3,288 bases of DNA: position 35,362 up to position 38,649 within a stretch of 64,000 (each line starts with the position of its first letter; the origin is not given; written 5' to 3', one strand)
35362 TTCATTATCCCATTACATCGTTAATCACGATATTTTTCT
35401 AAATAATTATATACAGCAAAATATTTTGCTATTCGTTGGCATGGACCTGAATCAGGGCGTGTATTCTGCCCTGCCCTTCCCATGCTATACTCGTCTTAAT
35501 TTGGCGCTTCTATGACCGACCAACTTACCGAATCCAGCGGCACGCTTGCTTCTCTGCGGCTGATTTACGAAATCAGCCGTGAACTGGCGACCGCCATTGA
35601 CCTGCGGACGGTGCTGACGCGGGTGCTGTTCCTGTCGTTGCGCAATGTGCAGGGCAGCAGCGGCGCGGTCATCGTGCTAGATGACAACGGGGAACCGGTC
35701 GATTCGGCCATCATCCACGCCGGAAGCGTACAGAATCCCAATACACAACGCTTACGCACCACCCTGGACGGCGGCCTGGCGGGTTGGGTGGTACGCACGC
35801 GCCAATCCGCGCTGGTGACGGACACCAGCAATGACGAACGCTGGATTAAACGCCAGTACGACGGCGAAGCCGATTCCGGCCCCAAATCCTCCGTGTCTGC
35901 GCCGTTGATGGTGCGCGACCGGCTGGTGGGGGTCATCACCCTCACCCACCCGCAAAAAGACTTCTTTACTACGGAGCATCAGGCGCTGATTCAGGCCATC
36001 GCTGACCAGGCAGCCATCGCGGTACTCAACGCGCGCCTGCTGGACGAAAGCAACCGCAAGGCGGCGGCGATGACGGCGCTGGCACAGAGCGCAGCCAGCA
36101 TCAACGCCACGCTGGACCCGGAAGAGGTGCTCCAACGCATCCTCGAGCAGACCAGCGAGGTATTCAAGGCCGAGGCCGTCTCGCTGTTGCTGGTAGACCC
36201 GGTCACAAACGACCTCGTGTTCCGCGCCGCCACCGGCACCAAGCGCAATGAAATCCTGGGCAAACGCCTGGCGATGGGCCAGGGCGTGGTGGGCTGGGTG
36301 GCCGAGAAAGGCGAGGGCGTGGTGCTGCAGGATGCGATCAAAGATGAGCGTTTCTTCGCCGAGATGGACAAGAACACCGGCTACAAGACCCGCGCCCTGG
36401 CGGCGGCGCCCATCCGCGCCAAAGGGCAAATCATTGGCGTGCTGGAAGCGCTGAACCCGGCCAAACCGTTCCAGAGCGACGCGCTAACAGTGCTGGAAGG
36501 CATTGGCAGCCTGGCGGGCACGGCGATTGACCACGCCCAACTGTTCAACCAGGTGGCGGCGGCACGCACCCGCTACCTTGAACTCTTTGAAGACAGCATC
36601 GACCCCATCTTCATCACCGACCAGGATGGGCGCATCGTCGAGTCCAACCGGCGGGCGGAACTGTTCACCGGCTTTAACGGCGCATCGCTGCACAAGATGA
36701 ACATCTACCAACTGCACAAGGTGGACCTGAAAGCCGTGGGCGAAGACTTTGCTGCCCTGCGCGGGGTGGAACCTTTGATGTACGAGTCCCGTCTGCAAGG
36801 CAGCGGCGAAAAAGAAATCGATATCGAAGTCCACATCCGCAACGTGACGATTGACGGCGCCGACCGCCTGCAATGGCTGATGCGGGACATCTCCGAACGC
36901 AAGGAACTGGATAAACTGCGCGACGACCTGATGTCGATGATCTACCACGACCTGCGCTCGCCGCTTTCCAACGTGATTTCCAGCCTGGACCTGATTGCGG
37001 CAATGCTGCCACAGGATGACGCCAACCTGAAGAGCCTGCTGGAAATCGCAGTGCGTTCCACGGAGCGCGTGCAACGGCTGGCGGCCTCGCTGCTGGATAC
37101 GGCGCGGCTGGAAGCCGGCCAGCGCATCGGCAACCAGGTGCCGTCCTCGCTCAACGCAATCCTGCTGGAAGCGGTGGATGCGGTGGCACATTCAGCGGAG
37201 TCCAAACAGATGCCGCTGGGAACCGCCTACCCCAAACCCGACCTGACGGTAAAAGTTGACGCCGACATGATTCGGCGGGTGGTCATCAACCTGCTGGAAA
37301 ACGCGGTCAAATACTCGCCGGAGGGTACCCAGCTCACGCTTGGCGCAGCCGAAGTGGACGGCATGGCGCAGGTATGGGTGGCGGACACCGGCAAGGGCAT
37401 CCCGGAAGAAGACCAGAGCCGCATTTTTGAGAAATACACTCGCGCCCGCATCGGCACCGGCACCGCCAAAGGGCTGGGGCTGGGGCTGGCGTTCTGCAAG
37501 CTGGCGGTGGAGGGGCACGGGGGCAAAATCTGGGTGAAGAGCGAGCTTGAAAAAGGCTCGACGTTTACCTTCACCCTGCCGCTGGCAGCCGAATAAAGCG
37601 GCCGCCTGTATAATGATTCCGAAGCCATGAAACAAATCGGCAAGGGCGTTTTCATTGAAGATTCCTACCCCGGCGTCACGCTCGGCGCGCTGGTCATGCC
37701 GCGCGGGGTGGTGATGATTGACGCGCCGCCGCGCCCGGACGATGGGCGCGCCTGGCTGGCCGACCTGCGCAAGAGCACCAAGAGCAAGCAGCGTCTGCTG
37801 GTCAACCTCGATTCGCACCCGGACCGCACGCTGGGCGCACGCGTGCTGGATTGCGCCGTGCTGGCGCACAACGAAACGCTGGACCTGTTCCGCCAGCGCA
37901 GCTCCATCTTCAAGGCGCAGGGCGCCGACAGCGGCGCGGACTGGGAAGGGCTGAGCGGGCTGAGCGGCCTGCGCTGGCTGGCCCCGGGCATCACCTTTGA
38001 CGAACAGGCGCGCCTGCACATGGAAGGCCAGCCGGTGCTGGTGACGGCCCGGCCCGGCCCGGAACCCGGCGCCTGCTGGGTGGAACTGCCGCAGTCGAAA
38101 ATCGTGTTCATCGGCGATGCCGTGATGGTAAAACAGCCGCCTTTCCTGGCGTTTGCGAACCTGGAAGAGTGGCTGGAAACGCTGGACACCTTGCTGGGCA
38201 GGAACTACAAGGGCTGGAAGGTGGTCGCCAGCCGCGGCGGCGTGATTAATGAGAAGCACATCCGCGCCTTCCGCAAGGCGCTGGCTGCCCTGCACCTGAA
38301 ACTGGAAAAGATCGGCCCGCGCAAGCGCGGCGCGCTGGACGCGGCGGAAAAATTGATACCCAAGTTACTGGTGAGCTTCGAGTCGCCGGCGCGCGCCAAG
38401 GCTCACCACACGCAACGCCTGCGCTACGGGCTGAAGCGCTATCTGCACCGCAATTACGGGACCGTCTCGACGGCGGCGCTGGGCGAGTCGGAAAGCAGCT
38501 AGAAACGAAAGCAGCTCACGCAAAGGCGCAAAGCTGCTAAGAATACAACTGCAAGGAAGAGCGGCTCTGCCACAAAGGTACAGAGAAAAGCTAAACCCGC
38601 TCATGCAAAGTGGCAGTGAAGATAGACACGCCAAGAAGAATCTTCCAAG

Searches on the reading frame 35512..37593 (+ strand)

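Call 37: search_protein_families(library=pfam, proteins=[window:35512-37593:+], max_evalue=0.001)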
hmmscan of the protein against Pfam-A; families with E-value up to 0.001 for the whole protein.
window:35512-37593:+ (694 aa): 8 families
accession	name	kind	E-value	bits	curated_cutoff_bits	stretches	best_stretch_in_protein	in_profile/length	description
PF01590.32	GAF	-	4.6e-40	137.7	22.4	2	202-339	1-133/133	GAF domain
PF13185.12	GAF_2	-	1.3e-37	129.5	28.6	2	30-171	3-135/136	GAF domain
PF02518.31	HATPase_c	-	2.8e-27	95.8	26.4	1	583-692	2-110/111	Histidine kinase-, DNA gyrase B-, and HSP90-like ATPase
PF13492.12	GAF_3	-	2.5e-22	80.1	27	2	202-341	1-129/129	GAF domain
PF00512.31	HisKA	-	9.4e-09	35.6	26.9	1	470-536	2-66/66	His Kinase A (phospho-acceptor) domain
PF13426.13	PAS_9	-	4.5e-08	33.7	27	1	364-462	2-103/103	PAS domain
PF00989.32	PAS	-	1.7e-06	28.5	22.6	1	354-399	2-47/113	PAS fold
PF13188.13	PAS_8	-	0.00095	19.4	21.8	0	354-394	2-44/65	PAS domain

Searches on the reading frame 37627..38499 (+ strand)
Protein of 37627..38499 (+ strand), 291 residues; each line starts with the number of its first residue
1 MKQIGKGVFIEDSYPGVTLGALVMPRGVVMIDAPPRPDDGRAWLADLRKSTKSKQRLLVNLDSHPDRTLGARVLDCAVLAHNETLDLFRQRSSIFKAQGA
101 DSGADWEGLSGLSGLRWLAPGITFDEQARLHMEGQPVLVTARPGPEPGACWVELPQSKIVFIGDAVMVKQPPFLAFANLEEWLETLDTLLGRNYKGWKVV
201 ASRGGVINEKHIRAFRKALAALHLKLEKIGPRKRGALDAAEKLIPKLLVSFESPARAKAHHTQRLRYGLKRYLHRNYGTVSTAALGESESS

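Call 37: search_protein_families(library=pfam, proteins=[window:37627-38499:+], max_evalue=0.001)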
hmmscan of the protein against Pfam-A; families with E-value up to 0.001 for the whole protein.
window:37627-38499:+ (291 aa): 1 family
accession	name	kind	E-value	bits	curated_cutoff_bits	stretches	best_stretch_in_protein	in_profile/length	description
PF00753.33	Lactamase_B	-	1.4e-06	28.8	22.7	1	80-192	73-187/196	Metallo-beta-lactamase superfamily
